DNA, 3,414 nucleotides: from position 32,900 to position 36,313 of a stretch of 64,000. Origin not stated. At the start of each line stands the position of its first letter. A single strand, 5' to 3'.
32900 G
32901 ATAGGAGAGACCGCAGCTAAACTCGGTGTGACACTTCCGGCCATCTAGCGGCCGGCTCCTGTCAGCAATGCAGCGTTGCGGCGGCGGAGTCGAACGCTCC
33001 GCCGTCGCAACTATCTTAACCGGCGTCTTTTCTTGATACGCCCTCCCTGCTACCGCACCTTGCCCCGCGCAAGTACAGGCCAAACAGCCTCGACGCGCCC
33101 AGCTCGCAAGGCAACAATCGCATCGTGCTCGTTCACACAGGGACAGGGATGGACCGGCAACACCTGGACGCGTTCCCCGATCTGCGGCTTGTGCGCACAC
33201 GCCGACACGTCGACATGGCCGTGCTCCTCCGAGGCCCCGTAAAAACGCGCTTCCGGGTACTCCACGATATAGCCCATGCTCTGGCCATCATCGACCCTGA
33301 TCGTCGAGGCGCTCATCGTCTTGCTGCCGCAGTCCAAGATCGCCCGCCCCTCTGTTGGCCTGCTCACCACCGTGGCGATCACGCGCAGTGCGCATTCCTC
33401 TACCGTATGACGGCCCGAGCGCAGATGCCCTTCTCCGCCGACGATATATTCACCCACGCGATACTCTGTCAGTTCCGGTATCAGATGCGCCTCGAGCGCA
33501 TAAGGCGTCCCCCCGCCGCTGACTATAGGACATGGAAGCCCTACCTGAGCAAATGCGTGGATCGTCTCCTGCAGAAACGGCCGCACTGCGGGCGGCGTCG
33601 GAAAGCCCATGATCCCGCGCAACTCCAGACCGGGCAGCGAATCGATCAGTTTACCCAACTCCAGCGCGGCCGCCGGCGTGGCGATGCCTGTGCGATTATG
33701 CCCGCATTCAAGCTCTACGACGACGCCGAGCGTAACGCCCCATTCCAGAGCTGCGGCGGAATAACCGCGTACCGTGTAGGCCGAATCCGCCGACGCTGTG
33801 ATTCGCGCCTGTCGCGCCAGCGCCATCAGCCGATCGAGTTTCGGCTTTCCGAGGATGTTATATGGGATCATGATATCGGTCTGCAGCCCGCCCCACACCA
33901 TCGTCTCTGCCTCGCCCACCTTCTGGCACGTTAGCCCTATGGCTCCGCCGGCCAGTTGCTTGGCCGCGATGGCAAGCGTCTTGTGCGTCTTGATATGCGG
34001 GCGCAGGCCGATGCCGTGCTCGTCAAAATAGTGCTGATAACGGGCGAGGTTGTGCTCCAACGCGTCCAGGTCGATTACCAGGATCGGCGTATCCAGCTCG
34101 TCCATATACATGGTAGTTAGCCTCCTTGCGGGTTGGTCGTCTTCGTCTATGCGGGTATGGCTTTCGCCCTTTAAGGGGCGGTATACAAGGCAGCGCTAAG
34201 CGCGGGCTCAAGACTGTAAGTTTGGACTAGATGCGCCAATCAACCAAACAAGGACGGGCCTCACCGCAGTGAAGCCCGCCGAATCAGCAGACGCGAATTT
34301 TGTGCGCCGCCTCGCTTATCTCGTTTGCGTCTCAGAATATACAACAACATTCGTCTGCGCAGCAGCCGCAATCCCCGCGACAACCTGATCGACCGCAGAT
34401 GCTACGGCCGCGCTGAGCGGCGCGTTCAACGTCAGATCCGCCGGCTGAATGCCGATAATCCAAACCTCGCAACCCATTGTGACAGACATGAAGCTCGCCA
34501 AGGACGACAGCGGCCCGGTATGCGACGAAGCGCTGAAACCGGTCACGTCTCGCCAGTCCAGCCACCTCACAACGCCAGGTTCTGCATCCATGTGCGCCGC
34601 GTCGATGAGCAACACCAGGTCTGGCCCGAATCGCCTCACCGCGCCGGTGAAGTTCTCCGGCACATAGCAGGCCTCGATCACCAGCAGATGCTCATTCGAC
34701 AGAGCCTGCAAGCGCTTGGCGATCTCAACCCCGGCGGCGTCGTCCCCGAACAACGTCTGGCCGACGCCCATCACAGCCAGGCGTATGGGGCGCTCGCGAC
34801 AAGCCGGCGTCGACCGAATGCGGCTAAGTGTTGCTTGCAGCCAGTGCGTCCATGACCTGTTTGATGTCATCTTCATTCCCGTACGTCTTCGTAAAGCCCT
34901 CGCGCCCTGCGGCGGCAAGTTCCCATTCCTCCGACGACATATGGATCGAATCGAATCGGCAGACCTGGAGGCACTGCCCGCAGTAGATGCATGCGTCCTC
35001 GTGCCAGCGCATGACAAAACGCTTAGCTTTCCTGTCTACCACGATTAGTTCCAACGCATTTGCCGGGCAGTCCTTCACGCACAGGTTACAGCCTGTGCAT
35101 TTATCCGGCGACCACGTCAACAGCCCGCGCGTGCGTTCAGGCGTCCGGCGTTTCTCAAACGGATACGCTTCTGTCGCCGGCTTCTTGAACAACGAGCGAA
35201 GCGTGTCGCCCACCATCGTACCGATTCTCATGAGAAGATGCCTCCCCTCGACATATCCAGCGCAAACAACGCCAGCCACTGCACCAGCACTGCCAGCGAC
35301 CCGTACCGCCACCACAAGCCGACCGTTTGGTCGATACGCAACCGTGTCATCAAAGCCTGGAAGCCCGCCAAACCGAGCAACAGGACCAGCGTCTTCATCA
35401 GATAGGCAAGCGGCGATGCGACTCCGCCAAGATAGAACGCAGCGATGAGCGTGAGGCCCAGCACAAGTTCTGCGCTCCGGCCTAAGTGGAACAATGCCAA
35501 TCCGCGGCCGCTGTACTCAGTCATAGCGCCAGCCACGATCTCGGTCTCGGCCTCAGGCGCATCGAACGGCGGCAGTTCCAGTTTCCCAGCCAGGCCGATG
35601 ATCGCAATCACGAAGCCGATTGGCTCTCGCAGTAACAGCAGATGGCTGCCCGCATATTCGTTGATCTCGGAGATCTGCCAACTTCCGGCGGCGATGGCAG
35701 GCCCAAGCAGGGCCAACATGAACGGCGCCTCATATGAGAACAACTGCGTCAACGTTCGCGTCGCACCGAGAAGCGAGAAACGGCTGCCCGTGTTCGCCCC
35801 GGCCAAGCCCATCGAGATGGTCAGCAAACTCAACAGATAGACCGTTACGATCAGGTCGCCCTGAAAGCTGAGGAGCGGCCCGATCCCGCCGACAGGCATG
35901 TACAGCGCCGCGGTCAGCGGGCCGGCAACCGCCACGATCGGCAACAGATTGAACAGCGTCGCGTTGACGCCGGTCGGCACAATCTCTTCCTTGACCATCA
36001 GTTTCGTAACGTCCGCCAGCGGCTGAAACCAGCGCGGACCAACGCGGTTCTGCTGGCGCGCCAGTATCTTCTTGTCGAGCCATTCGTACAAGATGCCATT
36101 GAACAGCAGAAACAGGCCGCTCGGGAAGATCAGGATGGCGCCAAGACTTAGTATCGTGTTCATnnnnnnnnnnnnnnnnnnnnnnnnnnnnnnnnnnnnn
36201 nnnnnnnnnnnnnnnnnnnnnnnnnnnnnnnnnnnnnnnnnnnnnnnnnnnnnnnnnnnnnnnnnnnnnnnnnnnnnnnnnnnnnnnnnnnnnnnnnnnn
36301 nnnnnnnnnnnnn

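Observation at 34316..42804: Ten-gene [NiFe]-hydrogenase operon built on a complex-I subunit set (NuoJ-K-L-N-A-B-CD-H-I plus HycI) with no visible electron-input module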

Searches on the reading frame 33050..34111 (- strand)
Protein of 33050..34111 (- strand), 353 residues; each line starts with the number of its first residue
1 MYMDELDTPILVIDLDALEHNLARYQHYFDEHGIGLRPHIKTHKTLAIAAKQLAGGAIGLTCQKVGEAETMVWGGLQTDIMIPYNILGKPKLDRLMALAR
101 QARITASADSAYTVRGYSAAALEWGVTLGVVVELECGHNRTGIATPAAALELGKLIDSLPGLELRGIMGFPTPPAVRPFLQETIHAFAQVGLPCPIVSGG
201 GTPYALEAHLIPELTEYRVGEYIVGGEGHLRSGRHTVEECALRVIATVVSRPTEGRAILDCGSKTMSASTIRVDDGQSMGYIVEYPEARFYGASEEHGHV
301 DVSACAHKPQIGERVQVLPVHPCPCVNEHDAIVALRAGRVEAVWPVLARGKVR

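Call 23: search_protein_families(library=pfam, proteins=[window:33050-34111:-], max_evalue=0.001)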
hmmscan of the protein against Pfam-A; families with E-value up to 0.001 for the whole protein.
window:33050-34111:- (353 aa): 2 families
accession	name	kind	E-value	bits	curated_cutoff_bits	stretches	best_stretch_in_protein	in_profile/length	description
PF01168.26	Ala_racemase_N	-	7.4e-21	75.3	24.1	1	13-226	1-218/220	Alanine racemase, N-terminal domain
PF14031.13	D-ser_dehydrat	-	1.6e-20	73.9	22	1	241-333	1-95/97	Putative serine dehydratase domain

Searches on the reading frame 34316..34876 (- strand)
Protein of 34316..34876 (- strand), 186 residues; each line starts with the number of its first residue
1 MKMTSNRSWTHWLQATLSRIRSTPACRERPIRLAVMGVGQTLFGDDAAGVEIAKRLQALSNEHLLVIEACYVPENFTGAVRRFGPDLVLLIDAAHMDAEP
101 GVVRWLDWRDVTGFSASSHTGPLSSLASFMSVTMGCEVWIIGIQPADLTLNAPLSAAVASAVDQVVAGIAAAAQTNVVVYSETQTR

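Call 4: search_protein_families(library=pfam, proteins=[window:34316-34876:-], max_evalue=0.01)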
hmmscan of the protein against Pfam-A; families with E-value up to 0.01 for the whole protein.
window:34316-34876:- (186 aa): 1 family
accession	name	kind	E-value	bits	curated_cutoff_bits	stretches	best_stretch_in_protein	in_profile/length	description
PF01750.23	HycI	-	3.6e-13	49.9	23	1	50-169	1-127/130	Hydrogenase maturation protease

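Call 5: search_protein_families(library=ncbifam, proteins=[window:34316-34876:-], max_evalue=0.01)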
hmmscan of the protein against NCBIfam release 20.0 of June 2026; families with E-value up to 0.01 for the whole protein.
window:34316-34876:- (186 aa): 7 families
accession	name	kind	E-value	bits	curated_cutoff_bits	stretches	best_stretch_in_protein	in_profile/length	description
TIGR00142.1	hycI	equivalog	7e-31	107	119.1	1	34-171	2-140/146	hydrogenase maturation peptidase HycI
TIGR00072.1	hydrog_prot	superfamily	1.8e-25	89.6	47.45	1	35-171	2-143/145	hydrogenase maturation protease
TIGR00140.1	hupD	subfamily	1.4e-08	34.8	151.8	1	34-169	2-143/151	HyaD/HybD family hydrogenase maturation endopeptidase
TIGR00130.1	frhD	equivalog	1.9e-08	34.6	134.95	1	33-166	5-144/153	coenzyme F420-reducing hydrogenase, FrhD protein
NF045519.1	NiFeSe_H2_mat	exception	5.3e-07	29.6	190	1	32-167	2-141/152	NiFeSe hydrogenase maturation protease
NF007616.0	PRK10264.1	equivalog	3.8e-05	23.5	261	1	32-152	5-131/195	hydrogenase 1 maturation protease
NF007777.0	PRK10466.1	equivalog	6.4e-05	22.7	190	1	32-176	2-152/164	HyaD/HybD family hydrogenase maturation endopeptidase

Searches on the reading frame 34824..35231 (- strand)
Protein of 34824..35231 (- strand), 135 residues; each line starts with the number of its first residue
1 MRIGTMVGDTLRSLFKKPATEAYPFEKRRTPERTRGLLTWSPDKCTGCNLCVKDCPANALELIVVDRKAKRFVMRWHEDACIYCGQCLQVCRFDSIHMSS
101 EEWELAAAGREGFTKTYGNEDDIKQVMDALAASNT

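Call 4: search_protein_families(library=pfam, proteins=[window:34824-35231:-], max_evalue=0.01)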
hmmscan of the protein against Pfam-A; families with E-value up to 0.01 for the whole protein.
window:34824-35231:- (135 aa): 15 families
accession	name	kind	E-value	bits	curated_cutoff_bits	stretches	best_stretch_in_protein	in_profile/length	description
PF00037.32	Fer4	-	1.6e-15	56.6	21.1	2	39-61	2-24/24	4Fe-4S binding domain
PF14697.11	Fer4_21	-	1.7e-14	54.1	35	3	43-98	6-59/59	4Fe-4S dicluster domain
PF12837.12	Fer4_6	-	1.9e-11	43.8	25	2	39-60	3-24/24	4Fe-4S binding domain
PF12838.12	Fer4_7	-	2e-11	44.6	27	1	44-93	1-50/52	4Fe-4S dicluster domain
PF13187.11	Fer4_9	-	7.3e-09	36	27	1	44-92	1-48/52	4Fe-4S dicluster domain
PF13484.11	Fer4_16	-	2.1e-08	35.3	30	1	44-63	1-20/66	4Fe-4S double cluster binding domain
PF13183.11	Fer4_8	-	1.2e-07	32.5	27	1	40-58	49-67/68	4Fe-4S dicluster domain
PF13237.11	Fer4_10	-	1.4e-07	31.8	25.5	1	41-91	5-52/53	4Fe-4S dicluster domain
PF12797.12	Fer4_2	-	1.4e-07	31.4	24.5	1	41-57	6-22/22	4Fe-4S binding domain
PF13534.11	Fer4_17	-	2.5e-06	28.4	22.2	0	43-58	44-59/61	4Fe-4S dicluster domain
PF12800.12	Fer4_4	-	1.7e-05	25.2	24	1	42-57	1-16/17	4Fe-4S binding domain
PF25160.1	LdpA_Fe-S-bd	-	4.9e-05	23.5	27.6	1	50-100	8-47/49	LdpA Fe-S cluster-binding domain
PF17179.9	Fer4_22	-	0.00055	21.2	27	0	67-92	67-92/95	4Fe-4S dicluster domain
PF12798.12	Fer4_3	-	0.0014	19.8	27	0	81-94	1-14/15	4Fe-4S binding domain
PF13459.11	Fer4_15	-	0.0051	17.9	22.4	0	43-57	6-20/66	4Fe-4S single cluster domain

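Call 5: search_protein_families(library=ncbifam, proteins=[window:34824-35231:-], max_evalue=0.01)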
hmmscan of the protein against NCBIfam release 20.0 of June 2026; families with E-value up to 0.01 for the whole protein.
window:34824-35231:- (135 aa): 96 families (the best 25 are shown)
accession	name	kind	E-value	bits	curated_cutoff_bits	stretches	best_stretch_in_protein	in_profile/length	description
NF006221.0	PRK08348.1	subfamily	7.8e-25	87.1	124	1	2-110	2-105/136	NADH-plastoquinone oxidoreductase subunit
NF004537.0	PRK05888.1-3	equivalog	3.8e-20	72.3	163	1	9-123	29-154/204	NADH-quinone oxidoreductase subunit NuoI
TIGR01971.1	NuoI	subfamily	2.1e-19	69.3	113.05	1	10-113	5-114/121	NADH-quinone oxidoreductase, chain I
NF009053.0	PRK12387.1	subfamily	2.7e-18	66.3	204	1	18-115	13-108/180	formate hydrogenlyase complex iron-sulfur subunit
NF004545.0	PRK05888.3-1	equivalog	2.6e-17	62.9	229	1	11-69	34-92/154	NADH-quinone oxidoreductase subunit NuoI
TIGR00403.1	ndhI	equivalog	1.8e-16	60.2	302.35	1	4-111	23-133/183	NAD(P)H-quinone oxidoreductase subunit I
NF004540.0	PRK05888.2-1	equivalog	3.1e-15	56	215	1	9-117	10-123/139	NADH-quinone oxidoreductase subunit NuoI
NF004543.0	PRK05888.2-5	equivalog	4.4e-15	55.8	243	1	11-111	27-129/217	NADH-quinone oxidoreductase subunit NuoI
NF006076.0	PRK08222.1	equivalog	1.1e-14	54.6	270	1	19-109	14-102/181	hydrogenase 4 subunit H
NF004541.0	PRK05888.2-2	equivalog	4.3e-14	52.7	217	1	20-97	38-112/168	NADH-quinone oxidoreductase subunit NuoI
NF004536.0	PRK05888.1-1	equivalog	1.1e-13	51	212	1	11-110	21-127/180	NADH-quinone oxidoreductase subunit NuoI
NF040612.1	F420_dehyd_FpoI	exception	4e-13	49.3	180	1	9-97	8-100/135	F420H2 dehydrogenase subunit FpoI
NF010590.0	PRK13984.1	equivalog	1.3e-12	46.7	946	1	12-102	19-114/611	putative oxidoreductase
NF042909.1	FMH_DH_FwdF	exception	6.3e-12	45.2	375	1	37-102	9-317/336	tungsten-dependent formylmethanofuran dehydrogenase subunit FwdF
NF004539.0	PRK05888.1-5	equivalog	7e-12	45.3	225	1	10-112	23-132/162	NADH-quinone oxidoreductase subunit NuoI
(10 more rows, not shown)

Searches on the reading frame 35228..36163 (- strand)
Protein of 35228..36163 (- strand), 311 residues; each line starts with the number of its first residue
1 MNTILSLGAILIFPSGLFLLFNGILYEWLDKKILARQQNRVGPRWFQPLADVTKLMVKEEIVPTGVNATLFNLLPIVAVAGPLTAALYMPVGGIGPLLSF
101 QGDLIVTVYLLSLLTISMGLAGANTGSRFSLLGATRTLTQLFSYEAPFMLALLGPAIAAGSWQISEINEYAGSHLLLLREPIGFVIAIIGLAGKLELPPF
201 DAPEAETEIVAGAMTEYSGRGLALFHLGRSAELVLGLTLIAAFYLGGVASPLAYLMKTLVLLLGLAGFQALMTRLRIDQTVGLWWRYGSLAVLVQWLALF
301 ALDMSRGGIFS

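Call 4: search_protein_families(library=pfam, proteins=[window:35228-36163:-], max_evalue=0.01)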
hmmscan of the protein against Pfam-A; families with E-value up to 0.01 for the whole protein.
window:35228-36163:- (311 aa): 1 family
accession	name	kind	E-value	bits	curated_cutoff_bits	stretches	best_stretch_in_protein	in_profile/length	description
PF00146.26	NADHdh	-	2e-68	231.4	27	1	18-296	9-294/298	NADH dehydrogenase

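Call 5: search_protein_families(library=ncbifam, proteins=[window:35228-36163:-], max_evalue=0.01)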
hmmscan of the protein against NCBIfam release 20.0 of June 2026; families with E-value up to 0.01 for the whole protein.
window:35228-36163:- (311 aa): 7 families
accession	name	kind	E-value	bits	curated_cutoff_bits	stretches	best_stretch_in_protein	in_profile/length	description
NF004741.0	PRK06076.1-2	equivalog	6.4e-55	186.7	305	1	11-287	25-317/337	NADH-quinone oxidoreductase subunit NuoH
NF040610.1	F420_dehyd_FpoH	exception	3.9e-40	138.2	475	1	19-287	23-320/339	F420H2 dehydrogenase subunit FpoH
NF004744.0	PRK06076.1-5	equivalog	2.1e-36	125.8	542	1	24-296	46-330/372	NADH-quinone oxidoreductase subunit NuoH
NF004743.0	PRK06076.1-4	equivalog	6.8e-35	120.8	494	1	17-298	25-336/433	NADH-quinone oxidoreductase subunit NuoH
NF004740.0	PRK06076.1-1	equivalog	3.5e-34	118.8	399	1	17-288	23-305/325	NADH-quinone oxidoreductase subunit NuoH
NF004745.0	PRK06076.1-6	equivalog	2.5e-32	112.4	450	1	26-286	33-316/341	NADH-quinone oxidoreductase subunit NuoH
NF004742.0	PRK06076.1-3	equivalog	1.3e-31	110.1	531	1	18-305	42-349/356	NADH-quinone oxidoreductase subunit NuoH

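Call 99: search_solved_structures(query=window:35228-36163:-, max_evalue=1e-15, show_alignments=0)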
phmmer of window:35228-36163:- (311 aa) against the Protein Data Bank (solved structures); distinct sequences matched with E-value up to 1e-15: 30.
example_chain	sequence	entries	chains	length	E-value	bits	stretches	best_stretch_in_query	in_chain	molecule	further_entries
6nbq_A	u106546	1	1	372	1.6e-32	116.3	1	23-297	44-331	NdhA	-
6hum_A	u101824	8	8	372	2e-32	115.9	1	22-297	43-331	NAD(P)H-quinone oxidoreductase subunit 1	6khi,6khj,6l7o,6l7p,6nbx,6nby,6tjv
9grx_A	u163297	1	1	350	1e-29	107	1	4-255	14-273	NAD(P)H-quinone oxidoreductase subunit 1, chloroplastic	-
7eu3_A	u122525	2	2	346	3.5e-29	105.3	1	19-255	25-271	NAD(P)H-quinone oxidoreductase subunit 1, chloroplastic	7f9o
7wff_A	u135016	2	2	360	8.5e-29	104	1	13-255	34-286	NAD(P)H-quinone oxidoreductase subunit 1, chloroplastic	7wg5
6cfw_M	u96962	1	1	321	2.7e-27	99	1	9-294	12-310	Mbh13 NADH dehydrogenase subunit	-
4he8_H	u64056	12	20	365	1.3e-26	96.9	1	16-302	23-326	NADH-quinone oxidoreductase subunit 8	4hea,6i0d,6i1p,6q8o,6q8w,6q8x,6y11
7ar7_H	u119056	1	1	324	7e-25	91.1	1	23-296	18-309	NADH-ubiquinone oxidoreductase chain 1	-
7aqq_H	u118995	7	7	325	7e-25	91.1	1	23-296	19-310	NADH-ubiquinone oxidoreductase chain 1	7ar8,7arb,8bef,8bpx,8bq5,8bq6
7a23_H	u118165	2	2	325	2.1e-24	89.6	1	23-296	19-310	Nad1m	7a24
7nyh_H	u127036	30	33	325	1e-23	87.3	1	21-298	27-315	NADH-quinone oxidoreductase subunit H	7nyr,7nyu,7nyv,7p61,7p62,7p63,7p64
6x89_1M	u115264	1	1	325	6.2e-23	84.7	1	23-297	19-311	NU1M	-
8e73_1M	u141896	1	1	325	1e-22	84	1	23-297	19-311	Nad1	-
8e9g_H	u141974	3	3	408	1.9e-22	83.2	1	9-254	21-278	NADH-quinone oxidoreductase subunit H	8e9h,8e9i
5lc5_H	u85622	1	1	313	2.3e-22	82.8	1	30-287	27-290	NADH-ubiquinone oxidoreductase chain 1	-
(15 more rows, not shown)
